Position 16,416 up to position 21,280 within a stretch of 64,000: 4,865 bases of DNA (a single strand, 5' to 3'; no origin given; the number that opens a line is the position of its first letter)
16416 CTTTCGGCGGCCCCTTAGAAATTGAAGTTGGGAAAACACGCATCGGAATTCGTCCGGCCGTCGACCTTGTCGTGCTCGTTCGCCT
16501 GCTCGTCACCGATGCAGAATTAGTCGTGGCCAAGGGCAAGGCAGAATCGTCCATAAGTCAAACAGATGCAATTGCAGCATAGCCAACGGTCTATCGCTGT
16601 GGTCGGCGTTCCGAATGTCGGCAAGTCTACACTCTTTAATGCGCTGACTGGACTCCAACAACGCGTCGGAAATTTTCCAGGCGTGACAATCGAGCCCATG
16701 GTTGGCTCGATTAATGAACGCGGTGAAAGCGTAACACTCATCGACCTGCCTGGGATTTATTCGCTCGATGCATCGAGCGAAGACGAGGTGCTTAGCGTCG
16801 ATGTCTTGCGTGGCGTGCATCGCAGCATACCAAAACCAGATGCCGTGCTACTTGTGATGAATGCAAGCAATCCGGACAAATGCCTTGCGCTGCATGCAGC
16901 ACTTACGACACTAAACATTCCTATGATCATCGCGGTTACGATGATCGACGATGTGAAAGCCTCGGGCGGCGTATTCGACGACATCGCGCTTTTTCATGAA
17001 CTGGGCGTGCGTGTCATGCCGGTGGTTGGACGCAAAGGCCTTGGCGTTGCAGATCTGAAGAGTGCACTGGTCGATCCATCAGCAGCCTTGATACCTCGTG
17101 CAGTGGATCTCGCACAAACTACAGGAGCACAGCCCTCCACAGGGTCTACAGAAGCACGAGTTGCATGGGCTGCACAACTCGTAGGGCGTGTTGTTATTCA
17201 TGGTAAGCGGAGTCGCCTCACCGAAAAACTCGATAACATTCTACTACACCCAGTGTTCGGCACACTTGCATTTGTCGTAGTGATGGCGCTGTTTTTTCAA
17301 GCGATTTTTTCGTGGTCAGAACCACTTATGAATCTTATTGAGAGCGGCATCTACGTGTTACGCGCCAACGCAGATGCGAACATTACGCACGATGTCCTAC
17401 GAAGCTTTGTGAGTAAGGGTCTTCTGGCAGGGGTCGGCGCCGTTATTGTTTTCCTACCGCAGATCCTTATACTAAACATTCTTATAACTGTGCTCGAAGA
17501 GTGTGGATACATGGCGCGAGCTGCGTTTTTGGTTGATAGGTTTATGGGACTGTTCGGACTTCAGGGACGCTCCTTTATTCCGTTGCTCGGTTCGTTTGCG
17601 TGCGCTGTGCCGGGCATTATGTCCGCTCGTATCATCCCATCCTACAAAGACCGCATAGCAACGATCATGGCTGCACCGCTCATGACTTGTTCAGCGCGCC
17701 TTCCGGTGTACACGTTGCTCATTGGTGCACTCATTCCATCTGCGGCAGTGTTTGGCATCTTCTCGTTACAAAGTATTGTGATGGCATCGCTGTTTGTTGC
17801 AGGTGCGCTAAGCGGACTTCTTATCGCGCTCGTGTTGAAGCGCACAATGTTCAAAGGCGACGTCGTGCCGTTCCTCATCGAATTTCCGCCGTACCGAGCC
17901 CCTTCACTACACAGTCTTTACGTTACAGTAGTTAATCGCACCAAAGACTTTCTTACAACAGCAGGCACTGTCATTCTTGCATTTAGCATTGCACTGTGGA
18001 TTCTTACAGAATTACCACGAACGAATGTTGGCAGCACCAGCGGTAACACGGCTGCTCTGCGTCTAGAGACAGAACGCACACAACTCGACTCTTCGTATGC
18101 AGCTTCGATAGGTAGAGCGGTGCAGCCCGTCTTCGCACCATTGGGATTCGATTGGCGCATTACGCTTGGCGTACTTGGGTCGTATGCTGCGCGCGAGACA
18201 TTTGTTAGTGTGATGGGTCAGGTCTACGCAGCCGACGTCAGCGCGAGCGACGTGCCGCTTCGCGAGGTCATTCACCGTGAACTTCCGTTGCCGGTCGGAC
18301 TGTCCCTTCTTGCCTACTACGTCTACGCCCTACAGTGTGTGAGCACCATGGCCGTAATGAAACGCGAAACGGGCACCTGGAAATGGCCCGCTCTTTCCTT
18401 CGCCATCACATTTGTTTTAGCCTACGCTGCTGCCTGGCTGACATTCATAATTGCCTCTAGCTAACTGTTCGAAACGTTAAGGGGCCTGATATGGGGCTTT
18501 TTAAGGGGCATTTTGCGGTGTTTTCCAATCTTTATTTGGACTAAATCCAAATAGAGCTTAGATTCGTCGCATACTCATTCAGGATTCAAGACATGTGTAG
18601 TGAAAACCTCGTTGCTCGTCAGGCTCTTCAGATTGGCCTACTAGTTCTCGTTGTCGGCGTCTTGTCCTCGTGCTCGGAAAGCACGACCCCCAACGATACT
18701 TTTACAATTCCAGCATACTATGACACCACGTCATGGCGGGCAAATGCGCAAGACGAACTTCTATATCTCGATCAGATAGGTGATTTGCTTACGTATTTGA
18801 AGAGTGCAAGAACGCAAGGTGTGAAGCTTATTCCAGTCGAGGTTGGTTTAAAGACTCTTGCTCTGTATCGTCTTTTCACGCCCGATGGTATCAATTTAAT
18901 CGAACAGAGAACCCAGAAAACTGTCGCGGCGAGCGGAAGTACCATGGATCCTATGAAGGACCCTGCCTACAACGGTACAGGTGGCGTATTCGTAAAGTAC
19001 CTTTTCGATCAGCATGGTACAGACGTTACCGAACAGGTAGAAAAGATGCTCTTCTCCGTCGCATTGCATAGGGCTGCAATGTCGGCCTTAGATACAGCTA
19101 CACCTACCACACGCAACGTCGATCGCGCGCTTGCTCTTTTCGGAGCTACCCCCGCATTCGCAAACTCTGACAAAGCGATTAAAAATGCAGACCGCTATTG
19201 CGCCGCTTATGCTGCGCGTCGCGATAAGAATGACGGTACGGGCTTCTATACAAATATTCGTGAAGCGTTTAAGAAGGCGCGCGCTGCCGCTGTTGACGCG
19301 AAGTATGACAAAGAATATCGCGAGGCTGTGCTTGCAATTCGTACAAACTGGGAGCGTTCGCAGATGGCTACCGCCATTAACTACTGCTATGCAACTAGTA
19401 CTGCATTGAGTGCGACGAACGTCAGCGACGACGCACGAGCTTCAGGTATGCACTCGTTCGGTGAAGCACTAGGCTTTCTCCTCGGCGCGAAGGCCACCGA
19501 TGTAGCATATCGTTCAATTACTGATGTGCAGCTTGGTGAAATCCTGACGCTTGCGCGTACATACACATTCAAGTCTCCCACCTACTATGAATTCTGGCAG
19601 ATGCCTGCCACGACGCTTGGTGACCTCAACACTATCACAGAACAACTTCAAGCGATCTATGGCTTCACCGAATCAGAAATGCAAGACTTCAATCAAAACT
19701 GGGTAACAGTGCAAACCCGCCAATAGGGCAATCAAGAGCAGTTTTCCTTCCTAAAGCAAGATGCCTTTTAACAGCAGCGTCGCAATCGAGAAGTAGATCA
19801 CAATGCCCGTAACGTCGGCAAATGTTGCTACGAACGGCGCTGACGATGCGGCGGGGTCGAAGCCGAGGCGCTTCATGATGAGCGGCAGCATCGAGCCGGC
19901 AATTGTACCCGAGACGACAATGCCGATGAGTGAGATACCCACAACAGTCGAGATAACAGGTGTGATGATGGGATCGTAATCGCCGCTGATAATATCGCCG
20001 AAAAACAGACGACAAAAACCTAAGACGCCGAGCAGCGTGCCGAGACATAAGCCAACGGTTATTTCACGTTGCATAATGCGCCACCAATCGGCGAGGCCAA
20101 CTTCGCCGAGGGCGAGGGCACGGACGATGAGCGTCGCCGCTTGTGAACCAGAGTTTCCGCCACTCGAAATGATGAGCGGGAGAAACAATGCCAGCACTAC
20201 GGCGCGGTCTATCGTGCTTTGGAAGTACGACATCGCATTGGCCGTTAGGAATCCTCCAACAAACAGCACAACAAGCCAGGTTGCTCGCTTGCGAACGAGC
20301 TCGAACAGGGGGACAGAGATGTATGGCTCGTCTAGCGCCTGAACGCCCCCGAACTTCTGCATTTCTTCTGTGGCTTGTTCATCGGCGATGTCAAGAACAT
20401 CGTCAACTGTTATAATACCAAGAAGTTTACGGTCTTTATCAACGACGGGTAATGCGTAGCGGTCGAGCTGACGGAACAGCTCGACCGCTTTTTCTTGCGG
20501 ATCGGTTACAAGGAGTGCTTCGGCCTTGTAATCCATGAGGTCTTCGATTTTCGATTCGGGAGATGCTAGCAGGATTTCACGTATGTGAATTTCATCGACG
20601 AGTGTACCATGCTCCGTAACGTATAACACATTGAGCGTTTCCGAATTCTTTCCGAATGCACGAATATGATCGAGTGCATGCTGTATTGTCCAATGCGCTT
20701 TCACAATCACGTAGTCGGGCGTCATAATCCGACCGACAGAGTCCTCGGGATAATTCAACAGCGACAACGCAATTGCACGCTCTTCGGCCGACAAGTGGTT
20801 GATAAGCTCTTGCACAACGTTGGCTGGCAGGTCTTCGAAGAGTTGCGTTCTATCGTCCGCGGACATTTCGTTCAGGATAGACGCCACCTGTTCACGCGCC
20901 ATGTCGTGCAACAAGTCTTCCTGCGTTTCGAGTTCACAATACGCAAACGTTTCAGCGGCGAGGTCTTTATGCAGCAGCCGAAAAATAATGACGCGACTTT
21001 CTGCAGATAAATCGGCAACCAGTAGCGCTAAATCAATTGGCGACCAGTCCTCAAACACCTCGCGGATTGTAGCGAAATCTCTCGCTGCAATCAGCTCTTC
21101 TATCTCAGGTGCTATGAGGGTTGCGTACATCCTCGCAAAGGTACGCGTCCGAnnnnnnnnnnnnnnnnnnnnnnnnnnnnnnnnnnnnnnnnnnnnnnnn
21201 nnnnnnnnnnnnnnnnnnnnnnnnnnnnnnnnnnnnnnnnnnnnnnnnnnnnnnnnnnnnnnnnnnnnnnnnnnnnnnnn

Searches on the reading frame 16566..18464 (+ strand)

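Call 46: search_protein_families(library=pfam, proteins=[window:16566-18464:+], max_evalue=0.00001)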
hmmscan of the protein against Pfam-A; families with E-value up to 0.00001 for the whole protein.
window:16566-18464:+ (632 aa): 6 families
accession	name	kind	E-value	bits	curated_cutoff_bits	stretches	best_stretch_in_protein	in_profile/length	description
PF02421.24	FeoB_N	-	5.5e-43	146.6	27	1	9-167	2-155/156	Ferrous iron transport protein B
PF07670.19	Gate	-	1.6e-32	112.5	29.6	2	293-388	1-103/104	Nucleoside recognition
PF01926.29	MMR_HSR1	-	5.3e-21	75.3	21.9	1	10-125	2-112/113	50S ribosome-binding GTPase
PF07664.17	FeoB_C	-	3.7e-13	49.4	26.6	1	406-458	1-54/54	Ferrous iron transport protein B C terminus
PF04548.22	AIG1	-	2e-06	27.7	27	1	9-101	2-94/212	AIG1 family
PF00350.29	Dynamin_N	-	2.2e-06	28.2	27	0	53-102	100-140/168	Dynamin family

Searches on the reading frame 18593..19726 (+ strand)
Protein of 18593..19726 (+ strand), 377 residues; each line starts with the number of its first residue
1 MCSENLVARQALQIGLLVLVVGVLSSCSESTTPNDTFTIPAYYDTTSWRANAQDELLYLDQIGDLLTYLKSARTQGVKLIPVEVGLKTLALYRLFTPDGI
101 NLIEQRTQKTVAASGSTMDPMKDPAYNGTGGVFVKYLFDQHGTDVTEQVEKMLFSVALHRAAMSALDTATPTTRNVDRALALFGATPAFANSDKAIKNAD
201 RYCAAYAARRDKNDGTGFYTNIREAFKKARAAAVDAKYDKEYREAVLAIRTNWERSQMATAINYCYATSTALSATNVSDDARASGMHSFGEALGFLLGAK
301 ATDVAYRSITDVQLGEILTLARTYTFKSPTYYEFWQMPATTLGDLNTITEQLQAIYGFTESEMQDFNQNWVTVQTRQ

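Call 46: search_protein_families(library=pfam, proteins=[window:18593-19726:+], max_evalue=0.00001)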
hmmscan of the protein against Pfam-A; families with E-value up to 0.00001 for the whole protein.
window:18593-19726:+ (377 aa): 1 family
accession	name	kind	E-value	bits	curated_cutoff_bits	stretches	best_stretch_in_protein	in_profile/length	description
PF16148.10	DUF4856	-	2.1e-06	27.4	22.3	1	191-359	201-358/358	Domain of unknown function (DUF4856)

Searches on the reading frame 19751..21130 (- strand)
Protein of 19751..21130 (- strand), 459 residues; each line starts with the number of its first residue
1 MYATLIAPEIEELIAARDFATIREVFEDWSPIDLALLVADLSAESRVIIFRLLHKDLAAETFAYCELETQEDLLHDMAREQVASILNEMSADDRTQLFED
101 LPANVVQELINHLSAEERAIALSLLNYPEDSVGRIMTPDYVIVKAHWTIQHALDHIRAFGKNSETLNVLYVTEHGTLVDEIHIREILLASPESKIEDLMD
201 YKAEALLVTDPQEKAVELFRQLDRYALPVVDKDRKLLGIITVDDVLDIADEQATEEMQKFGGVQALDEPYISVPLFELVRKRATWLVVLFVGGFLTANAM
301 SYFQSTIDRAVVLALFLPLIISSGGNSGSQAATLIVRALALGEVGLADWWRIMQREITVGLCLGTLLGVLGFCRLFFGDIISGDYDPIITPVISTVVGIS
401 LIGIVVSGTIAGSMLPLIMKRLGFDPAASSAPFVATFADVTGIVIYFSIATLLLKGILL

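Call 46: search_protein_families(library=pfam, proteins=[window:19751-21130:-], max_evalue=0.00001)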
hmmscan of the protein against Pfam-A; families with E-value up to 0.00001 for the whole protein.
window:19751-21130:- (459 aa): 3 families
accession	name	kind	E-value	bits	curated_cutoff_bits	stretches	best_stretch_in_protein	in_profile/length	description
PF01769.21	MgtE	-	2.8e-35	121.7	27.6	1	317-449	1-125/125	Divalent cation transporter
PF03448.22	MgtE_N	-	3e-25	89.2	25.9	1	30-130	2-102/102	MgtE intracellular N domain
PF00571.33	CBS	-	2.3e-15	57.1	24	1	195-248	1-54/57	CBS domain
